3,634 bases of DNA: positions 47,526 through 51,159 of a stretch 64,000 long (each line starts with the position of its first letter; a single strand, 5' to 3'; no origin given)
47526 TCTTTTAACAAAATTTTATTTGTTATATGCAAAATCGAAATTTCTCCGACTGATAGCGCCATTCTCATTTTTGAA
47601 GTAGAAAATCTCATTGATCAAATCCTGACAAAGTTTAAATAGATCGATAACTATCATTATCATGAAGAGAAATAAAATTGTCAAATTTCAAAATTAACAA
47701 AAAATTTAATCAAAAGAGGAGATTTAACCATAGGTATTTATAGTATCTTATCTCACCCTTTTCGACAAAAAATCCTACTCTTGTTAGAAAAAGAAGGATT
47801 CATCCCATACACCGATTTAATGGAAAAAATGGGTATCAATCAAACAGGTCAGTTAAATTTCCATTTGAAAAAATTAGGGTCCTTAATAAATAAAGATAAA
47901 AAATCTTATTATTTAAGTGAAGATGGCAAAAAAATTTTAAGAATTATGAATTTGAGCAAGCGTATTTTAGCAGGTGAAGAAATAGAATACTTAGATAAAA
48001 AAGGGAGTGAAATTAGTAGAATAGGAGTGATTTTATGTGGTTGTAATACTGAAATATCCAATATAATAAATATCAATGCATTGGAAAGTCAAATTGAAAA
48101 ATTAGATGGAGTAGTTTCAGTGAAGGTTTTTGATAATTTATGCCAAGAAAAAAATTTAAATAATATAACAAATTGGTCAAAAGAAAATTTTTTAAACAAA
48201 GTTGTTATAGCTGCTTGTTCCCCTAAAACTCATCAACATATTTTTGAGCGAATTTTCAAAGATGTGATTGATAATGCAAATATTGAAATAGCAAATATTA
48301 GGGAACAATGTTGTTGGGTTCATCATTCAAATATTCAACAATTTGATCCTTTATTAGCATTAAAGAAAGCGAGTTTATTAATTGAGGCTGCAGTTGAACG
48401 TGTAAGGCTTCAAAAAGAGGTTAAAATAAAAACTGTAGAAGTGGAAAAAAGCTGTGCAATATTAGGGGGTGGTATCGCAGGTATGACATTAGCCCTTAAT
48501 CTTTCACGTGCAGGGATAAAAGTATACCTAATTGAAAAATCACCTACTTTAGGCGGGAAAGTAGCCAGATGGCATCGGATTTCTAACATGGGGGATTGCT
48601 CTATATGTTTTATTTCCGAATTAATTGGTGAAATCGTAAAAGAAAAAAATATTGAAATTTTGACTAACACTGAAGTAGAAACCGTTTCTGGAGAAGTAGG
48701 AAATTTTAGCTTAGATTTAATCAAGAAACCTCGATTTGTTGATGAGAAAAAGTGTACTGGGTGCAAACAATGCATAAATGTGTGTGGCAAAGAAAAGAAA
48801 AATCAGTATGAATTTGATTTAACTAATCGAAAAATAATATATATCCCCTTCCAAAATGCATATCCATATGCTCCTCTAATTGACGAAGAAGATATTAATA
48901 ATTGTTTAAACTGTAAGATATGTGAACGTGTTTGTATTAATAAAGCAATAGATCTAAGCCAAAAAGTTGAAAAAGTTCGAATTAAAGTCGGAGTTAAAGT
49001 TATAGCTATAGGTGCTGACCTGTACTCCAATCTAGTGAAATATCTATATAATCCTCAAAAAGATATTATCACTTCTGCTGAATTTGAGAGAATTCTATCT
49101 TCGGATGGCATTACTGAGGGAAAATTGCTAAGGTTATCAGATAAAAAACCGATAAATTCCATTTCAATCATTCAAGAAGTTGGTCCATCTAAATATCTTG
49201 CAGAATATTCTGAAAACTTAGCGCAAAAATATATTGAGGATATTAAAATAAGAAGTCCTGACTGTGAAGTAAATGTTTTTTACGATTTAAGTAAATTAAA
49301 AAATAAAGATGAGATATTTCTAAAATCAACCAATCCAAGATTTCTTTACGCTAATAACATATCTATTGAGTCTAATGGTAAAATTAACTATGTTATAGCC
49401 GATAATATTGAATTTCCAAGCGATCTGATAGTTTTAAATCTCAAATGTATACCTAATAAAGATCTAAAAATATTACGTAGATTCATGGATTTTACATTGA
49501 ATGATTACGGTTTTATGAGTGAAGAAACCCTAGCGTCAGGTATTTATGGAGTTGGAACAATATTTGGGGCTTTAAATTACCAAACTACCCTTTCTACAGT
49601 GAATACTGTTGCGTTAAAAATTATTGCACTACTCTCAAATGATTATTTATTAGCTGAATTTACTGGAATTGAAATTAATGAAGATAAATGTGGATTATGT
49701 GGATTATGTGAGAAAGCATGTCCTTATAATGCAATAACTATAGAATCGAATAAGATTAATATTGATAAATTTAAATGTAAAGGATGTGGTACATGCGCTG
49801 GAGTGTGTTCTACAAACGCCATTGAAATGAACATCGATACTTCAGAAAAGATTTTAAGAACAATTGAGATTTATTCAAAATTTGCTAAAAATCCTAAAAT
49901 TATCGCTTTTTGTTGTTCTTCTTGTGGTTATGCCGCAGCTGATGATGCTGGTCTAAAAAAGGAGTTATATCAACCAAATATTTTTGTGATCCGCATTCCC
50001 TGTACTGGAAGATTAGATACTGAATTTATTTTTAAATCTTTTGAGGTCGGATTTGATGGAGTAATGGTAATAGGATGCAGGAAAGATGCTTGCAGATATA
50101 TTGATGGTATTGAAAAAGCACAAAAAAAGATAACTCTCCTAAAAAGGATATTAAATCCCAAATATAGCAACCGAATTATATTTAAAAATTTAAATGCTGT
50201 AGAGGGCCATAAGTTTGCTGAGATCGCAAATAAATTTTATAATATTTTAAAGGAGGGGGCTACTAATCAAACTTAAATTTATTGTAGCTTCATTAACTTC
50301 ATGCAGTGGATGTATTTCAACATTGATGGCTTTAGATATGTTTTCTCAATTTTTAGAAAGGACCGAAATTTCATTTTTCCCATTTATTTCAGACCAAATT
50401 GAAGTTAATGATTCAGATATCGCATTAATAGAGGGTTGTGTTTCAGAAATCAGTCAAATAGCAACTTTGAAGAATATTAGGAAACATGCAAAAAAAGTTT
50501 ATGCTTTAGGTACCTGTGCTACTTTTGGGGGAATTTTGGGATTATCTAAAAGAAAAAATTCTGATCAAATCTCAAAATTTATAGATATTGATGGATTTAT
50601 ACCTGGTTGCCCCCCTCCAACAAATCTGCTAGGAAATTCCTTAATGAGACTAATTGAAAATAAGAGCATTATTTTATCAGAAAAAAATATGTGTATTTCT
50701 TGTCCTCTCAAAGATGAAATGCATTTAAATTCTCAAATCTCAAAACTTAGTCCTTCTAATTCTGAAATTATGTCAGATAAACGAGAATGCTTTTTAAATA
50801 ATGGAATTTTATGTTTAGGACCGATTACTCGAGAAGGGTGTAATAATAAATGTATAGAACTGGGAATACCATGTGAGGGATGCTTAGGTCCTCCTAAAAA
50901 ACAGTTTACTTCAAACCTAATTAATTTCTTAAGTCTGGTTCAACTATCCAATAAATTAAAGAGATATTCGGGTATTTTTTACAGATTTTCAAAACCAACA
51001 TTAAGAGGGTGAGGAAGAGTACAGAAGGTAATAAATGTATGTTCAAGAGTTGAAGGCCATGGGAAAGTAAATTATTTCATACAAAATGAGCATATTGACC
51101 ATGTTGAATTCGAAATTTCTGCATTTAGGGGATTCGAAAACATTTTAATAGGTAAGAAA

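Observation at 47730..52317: Candidate DNA-binding, one-component H2/redox-sensing hydrogenase: wHTH-HdrA-MvhD + MvhG + sensor-like MvhA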

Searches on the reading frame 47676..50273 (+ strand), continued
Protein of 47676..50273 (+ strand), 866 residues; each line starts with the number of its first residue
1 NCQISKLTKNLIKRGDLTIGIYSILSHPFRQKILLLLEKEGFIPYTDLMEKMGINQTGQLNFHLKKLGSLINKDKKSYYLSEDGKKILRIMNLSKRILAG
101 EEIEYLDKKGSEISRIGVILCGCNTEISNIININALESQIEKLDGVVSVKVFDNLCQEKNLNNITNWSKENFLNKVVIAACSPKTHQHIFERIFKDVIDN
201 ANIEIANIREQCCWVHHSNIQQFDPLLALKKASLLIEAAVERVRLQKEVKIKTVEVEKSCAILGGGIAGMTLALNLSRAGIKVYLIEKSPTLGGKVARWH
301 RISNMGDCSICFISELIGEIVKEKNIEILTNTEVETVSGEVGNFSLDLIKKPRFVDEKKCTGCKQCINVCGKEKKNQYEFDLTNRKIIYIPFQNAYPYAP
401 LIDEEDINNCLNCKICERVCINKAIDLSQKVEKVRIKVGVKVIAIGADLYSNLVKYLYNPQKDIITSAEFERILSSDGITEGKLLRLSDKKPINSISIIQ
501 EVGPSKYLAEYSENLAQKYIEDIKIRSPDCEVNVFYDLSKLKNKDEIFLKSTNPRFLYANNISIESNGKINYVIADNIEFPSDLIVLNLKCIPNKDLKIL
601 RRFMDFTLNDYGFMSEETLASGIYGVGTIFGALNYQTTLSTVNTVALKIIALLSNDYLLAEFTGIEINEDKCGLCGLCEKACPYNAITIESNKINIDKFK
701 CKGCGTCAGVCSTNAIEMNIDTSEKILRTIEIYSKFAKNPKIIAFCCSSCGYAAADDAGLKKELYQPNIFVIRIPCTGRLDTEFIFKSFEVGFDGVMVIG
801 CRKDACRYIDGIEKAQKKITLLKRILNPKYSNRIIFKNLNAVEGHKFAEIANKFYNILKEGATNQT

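Call 53: find_encoding_contigs(protein=P0086, flank=10000, max_places=1)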
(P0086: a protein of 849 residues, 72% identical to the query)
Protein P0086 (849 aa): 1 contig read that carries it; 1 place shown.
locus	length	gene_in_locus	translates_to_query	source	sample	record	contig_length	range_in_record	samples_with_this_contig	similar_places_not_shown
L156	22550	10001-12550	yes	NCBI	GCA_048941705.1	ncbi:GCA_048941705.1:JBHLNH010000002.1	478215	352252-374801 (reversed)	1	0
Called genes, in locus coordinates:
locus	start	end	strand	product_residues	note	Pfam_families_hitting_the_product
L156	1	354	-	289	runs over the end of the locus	PF00512:HisKA, PF02518:HATPase_c, PF14501:HATPase_c_5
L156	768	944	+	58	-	-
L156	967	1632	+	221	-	PF12225:DUF5981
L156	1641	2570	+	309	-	PF02219:MTHFR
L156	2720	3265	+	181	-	-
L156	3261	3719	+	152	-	PF02518:HATPase_c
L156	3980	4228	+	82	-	-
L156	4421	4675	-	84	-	-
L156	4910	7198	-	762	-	PF02359:CDC48_N, PF02933:CDC48_2 (weak), PF05496:RuvB_N (weak), PF13191:AAA_16 (weak), PF00004:AAA, PF17862:AAA_lid_3, PF00004:AAA, PF17862:AAA_lid_3, +13 more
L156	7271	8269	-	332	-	PF09176:Mpt_N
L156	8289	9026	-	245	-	-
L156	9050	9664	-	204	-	-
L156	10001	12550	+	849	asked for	PF24038:DUF7347, PF00037:Fer4, PF12838:Fer4_7, PF13187:Fer4_9, PF13237:Fer4_10, PF14697:Fer4_21, PF00037:Fer4, PF02662:FlpD, +9 more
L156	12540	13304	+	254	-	PF01058:Oxidored_q6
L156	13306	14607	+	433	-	PF00374:NiFeSe_Hases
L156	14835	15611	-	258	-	PF01925:TauE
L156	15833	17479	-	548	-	PF01645:Glu_synthase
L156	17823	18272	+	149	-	-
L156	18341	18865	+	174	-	-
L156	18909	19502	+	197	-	-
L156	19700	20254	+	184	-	-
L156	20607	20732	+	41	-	PF13424:TPR_12 (weak), PF00515:TPR_1 (weak), PF07719:TPR_2 (weak)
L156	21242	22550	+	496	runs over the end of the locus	PF11794:HpaB_N, PF03241:HpaB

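Call 55: search_protein_families(library=pfam, proteins=[L156:4424-4675:-, L155:8135-8665:-], max_evalue=0.05)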
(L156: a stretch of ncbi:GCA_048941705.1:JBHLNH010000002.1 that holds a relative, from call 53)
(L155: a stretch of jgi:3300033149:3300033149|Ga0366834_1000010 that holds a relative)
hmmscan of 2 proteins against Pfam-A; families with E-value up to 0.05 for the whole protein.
L156:4424-4675:- (84 aa): 1 family
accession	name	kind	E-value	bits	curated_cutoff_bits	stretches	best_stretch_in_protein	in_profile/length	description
PF02847.23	MA3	-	0.0097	16.3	23.2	1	3-59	40-90/113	MA3 domain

L155:8135-8665:- (177 aa): 0 families

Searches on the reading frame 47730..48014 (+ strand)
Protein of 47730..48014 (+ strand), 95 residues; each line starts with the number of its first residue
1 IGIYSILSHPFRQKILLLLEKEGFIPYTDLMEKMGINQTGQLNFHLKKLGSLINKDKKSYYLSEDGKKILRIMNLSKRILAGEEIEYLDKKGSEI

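Call 55: search_protein_families(library=pfam, proteins=[window:47730-48014:+], max_evalue=0.05)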
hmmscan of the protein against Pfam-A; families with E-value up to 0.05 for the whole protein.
window:47730-48014:+ (95 aa): 5 families
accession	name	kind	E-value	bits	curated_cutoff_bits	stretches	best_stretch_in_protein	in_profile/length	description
PF24038.1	DUF7347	-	3.9e-12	46.7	27.6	1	4-72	5-76/77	Domain of unknown function (DUF7347)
PF13412.12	HTH_24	-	0.00055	19.9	21.9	1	12-39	5-32/48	Winged helix-turn-helix DNA-binding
PF12840.13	HTH_20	-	0.0017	18.7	27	1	7-49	1-42/51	Helix-turn-helix domain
PF14947.12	HTH_45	-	0.013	16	25.5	1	26-76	21-72/77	Winged helix-turn-helix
PF01885.22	PTS_2-RNA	-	0.037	14.5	26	1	13-65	19-69/177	RNA 2'-phosphotransferase, Tpt1 / KptA family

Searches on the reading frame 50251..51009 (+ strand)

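Call 8: search_protein_families(library=pfam, proteins=[window:50251-51009:+], max_evalue=0.01)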
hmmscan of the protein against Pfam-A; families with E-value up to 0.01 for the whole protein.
window:50251-51009:+ (253 aa): 1 family
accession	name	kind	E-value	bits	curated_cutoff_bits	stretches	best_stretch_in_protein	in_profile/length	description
PF01058.29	Oxidored_q6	-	1.5e-18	67.2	27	1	18-129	1-123/128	NADH ubiquinone oxidoreductase, 20 Kd subunit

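Call 9: search_protein_families(library=ncbifam, proteins=[window:50251-51009:+], max_evalue=0.01)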
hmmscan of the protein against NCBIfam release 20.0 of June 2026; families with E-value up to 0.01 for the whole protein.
window:50251-51009:+ (253 aa): 17 families
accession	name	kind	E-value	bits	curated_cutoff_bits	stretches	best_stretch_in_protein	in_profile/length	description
NF045875.1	F420_non_VhuG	exception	9.2e-36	123.5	450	2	105-247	134-275/286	F420-non-reducing hydrogenase subunit VhuG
NF040831.1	sulfhyd_ShyD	equivalog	8.2e-25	87.8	460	2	8-97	1-91/240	NAD(P)-dependent hydrogenase/sulfhydrogenase 2 subunit delta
NF040836.1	sulfhyd_HydD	equivalog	3.4e-23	82.1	500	2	8-112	6-111/261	NADPH-dependent hydrogenase/sulfhydrogenase 1 subunit delta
TIGR03294.1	FrhG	equivalog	1.8e-16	60.6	245.5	1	14-142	8-148/228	coenzyme F420 hydrogenase subunit gamma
TIGR01957.1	nuoB_fam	subfamily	1.5e-08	34.7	142.7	1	27-135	30-139/145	NADH-quinone oxidoreductase subunit B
NF005012.1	PRK06411.1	subfamily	1.1e-07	31.6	116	1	27-136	47-156/166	NADH-quinone oxidoreductase subunit NuoB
NF011394.0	PRK14819.1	equivalog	3.7e-07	29.9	312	1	27-136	44-154/264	NADH-quinone oxidoreductase subunit B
NF011393.0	PRK14818.1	equivalog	6.5e-07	29.1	255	1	70-145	88-159/173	NADH dehydrogenase subunit B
NF045520.1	H2_NiFeSe_small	exception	2.2e-06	27.3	470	1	28-199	90-280/314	NiFeSe hydrogenase small subunit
NF011395.0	PRK14820.1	equivalog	2.4e-06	27.4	263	1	47-136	66-155/180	NADH-quinone oxidoreductase subunit B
NF011391.0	PRK14816.1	equivalog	2.4e-06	27.2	283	1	36-135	74-174/196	NADH-quinone oxidoreductase subunit B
NF011390.0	PRK14815.1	equivalog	5.3e-06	25.8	281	1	27-137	46-156/183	NADH dehydrogenase subunit B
NF011388.0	PRK14813.1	equivalog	1.1e-05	25.3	294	1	21-136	40-151/189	NADH dehydrogenase subunit B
NF011392.0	PRK14817.1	equivalog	1.3e-05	25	271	1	42-135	64-157/182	NADH-quinone oxidoreductase subunit B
NF009808.0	PRK13292.1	equivalog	9e-05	20.5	1156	1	30-136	41-147/791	NADH-quinone oxidoreductase subunit B/C/D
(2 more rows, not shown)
